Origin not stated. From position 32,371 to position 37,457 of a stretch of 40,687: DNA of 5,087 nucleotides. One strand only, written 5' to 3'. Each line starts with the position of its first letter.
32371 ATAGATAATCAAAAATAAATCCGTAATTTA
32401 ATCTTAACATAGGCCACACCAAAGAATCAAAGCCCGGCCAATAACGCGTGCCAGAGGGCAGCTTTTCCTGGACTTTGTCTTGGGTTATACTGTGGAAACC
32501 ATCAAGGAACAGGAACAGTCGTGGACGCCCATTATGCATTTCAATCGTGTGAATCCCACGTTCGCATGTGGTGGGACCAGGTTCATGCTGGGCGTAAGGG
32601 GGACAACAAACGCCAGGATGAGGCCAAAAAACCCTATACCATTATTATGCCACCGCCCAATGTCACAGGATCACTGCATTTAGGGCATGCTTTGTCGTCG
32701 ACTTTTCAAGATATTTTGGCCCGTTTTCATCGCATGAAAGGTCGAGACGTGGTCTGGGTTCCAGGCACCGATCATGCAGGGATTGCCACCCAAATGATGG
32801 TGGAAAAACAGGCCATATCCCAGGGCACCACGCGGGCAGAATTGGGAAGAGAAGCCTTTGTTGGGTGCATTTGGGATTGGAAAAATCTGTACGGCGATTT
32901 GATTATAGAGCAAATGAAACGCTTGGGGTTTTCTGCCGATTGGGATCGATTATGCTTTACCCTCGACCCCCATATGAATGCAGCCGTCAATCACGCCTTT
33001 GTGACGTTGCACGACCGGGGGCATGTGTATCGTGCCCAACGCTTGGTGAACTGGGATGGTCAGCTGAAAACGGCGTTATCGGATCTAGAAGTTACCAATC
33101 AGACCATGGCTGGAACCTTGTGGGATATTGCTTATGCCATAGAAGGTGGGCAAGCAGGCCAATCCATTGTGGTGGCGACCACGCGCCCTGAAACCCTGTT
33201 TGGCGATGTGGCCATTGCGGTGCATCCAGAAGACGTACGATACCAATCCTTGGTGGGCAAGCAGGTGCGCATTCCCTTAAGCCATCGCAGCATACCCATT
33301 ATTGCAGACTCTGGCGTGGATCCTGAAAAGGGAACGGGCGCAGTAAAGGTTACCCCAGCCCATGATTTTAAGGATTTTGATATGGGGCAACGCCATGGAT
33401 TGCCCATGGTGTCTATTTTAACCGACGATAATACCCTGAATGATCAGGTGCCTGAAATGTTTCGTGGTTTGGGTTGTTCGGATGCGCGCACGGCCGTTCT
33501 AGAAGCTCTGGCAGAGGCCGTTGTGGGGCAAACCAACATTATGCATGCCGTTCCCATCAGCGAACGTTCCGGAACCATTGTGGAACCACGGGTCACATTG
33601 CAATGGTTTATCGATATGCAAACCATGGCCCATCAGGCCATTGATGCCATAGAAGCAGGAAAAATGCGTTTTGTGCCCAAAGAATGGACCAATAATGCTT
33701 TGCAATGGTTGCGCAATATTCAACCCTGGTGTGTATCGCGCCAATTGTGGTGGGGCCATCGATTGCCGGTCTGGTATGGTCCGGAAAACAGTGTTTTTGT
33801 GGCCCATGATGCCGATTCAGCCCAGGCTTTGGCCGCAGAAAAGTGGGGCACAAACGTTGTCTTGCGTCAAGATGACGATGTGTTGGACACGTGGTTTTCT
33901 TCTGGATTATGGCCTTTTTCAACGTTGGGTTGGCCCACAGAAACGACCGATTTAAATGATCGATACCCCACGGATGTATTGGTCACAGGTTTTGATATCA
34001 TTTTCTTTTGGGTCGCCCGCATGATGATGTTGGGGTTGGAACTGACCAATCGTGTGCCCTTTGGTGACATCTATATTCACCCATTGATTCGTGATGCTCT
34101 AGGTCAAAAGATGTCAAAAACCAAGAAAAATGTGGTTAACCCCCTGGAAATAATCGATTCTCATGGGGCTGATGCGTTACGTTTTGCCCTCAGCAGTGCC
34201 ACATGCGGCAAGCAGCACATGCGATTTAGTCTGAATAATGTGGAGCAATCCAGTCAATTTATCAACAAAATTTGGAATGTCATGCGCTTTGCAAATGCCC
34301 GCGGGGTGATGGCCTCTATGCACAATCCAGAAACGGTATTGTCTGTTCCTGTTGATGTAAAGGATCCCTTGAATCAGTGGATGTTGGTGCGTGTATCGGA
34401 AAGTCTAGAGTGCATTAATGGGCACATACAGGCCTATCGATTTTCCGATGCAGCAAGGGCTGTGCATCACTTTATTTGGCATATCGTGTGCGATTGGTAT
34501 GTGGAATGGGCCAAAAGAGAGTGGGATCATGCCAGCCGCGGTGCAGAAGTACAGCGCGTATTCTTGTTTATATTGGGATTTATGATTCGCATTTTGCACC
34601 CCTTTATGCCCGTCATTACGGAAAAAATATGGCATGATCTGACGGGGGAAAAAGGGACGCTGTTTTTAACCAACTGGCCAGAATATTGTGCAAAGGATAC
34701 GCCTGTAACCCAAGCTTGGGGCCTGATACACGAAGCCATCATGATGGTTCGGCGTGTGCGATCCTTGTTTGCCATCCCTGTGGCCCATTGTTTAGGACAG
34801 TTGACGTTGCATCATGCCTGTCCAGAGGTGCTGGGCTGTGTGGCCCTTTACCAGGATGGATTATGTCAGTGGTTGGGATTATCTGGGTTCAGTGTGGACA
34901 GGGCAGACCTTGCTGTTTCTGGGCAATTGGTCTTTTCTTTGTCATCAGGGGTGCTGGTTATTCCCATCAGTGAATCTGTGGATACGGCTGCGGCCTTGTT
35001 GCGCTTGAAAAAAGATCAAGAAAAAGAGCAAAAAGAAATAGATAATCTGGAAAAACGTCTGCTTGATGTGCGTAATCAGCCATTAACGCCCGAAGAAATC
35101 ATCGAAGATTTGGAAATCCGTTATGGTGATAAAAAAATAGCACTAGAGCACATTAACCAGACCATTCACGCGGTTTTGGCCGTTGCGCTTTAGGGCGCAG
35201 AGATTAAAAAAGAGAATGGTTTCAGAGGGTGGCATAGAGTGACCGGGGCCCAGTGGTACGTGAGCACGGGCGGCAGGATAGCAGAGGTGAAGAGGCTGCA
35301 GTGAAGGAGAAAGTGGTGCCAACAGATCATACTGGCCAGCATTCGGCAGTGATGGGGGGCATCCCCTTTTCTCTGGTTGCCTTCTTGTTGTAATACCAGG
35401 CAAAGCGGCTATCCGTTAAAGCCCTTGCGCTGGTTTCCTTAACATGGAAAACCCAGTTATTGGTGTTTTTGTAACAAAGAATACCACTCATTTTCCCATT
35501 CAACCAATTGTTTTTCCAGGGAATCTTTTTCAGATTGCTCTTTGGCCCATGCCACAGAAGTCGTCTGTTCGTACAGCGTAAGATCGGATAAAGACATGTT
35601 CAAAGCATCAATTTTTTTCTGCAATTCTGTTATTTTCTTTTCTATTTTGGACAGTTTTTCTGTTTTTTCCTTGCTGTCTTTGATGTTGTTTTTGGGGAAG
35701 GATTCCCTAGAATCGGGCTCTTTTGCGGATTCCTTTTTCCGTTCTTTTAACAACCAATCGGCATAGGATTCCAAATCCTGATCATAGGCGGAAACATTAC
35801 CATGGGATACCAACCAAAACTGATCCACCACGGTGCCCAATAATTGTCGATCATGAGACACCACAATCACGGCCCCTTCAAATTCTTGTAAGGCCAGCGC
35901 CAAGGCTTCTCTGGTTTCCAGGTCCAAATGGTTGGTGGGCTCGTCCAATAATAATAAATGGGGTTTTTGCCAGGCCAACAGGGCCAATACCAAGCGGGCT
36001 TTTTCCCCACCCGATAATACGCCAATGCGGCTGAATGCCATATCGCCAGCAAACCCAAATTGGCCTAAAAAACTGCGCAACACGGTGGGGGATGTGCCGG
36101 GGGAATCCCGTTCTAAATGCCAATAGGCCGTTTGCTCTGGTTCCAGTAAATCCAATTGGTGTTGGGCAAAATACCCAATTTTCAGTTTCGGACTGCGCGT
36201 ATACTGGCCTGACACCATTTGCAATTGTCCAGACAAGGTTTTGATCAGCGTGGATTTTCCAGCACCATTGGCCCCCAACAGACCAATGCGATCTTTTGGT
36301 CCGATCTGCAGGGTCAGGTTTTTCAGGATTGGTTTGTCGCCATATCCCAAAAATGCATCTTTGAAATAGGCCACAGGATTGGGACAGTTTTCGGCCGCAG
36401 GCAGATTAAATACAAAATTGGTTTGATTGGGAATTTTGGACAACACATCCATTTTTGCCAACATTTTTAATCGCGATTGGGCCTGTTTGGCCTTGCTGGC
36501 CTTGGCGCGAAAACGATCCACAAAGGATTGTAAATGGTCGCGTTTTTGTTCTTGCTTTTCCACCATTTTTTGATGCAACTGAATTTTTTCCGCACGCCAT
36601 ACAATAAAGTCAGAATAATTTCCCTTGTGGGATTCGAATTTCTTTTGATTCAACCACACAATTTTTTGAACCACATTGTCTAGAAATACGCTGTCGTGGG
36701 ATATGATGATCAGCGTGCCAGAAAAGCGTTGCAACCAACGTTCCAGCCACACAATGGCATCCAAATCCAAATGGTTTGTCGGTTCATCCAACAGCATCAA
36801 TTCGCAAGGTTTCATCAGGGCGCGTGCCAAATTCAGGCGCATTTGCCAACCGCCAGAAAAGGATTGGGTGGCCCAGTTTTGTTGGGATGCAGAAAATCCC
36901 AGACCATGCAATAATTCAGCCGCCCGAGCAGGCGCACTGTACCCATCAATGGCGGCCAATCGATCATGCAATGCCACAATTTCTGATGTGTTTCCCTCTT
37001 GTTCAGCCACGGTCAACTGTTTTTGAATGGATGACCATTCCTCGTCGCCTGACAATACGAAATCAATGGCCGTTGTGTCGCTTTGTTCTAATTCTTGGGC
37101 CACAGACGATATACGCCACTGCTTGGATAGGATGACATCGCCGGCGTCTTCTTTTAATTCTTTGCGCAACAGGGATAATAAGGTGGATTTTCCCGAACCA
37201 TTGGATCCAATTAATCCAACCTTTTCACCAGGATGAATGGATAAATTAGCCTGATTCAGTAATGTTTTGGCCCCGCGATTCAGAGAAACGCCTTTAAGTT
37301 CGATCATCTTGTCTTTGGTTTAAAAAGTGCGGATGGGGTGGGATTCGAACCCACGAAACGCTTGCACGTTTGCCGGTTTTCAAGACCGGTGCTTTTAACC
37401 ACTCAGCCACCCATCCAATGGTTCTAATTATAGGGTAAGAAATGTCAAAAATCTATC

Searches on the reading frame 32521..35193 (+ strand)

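Call 85: search_protein_families(library=pfam, proteins=[window:32521-35193:+], max_evalue=0.001)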
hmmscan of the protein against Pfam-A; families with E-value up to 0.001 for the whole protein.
window:32521-35193:+ (890 aa): 5 families
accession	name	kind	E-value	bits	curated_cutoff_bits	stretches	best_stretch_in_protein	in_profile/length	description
PF00133.28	tRNA-synt_1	-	7.7e-136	453.6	22.7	1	17-565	5-410/414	tRNA synthetases class I (I, L, M and V)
PF08264.19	Anticodon_1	-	6.9e-29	101.1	25.1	1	618-753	1-139/148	Anticodon-binding domain of tRNA ligase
PF09334.17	tRNA-synt_1g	-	2.7e-25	89.4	20.1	2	44-192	6-136/391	tRNA synthetases class I (M)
PF13603.12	tRNA-synt_1_2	-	3.4e-08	33.6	25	1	246-305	86-145/185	Leucyl-tRNA synthetase, editing domain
PF01406.26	tRNA-synt_1e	-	1.8e-05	24.7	27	0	512-576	235-298/301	tRNA synthetases class I (C) catalytic domain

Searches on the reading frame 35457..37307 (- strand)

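Call 85: search_protein_families(library=pfam, proteins=[window:35457-37307:-], max_evalue=0.001)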
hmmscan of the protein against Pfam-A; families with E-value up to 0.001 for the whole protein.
window:35457-37307:- (616 aa): 18 families
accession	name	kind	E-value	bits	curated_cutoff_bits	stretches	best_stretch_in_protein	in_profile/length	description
PF00005.33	ABC_tran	-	4e-50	170.4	25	2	17-178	1-137/137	ABC transporter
PF12848.13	ABC_tran_Xtn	-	4.4e-23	81.6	25.9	1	219-294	3-78/85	ABC transporter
PF13304.12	AAA_21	-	7.5e-17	62.8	27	1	438-489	247-302/304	AAA domain, putative AbiEii toxin, Type IV TA system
PF02463.25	SMC_N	-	1.1e-14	54.9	40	2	430-493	136-205/220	RecF/RecN/SMC N terminal domain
PF13555.12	AAA_29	-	1.8e-07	31.3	27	0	20-44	15-39/61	P-loop containing region of AAA domain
PF01926.29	MMR_HSR1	-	9.2e-07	29.4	21.9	0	340-368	1-29/113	50S ribosome-binding GTPase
PF07693.20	KAP_NTPase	-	1.2e-06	28.4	20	0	18-92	13-86/293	KAP family P-loop domain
PF03308.22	MeaB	-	1.5e-06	27.8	23.1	0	325-363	20-58/273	Methylmalonyl Co-A mutase-associated GTPase MeaB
PF13238.12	AAA_18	-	2.5e-06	28.4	29.4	0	30-93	1-68/128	AAA domain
PF13476.12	AAA_23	-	3.1e-06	28.4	27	0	32-87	24-81/201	AAA domain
PF13401.12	AAA_22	-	3.1e-06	28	27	0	343-461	10-96/130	AAA domain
PF13604.12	AAA_30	-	5.3e-06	26.7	27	0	343-489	23-128/191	AAA domain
PF03193.22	RsgA_GTPase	-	6.4e-06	26.5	30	0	340-369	108-137/174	RsgA GTPase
PF13191.12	AAA_16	-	5.6e-05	24.1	32.6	0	28-64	25-60/167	AAA ATPase domain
PF13521.12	AAA_28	-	0.0001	23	27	0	340-361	1-22/164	AAA domain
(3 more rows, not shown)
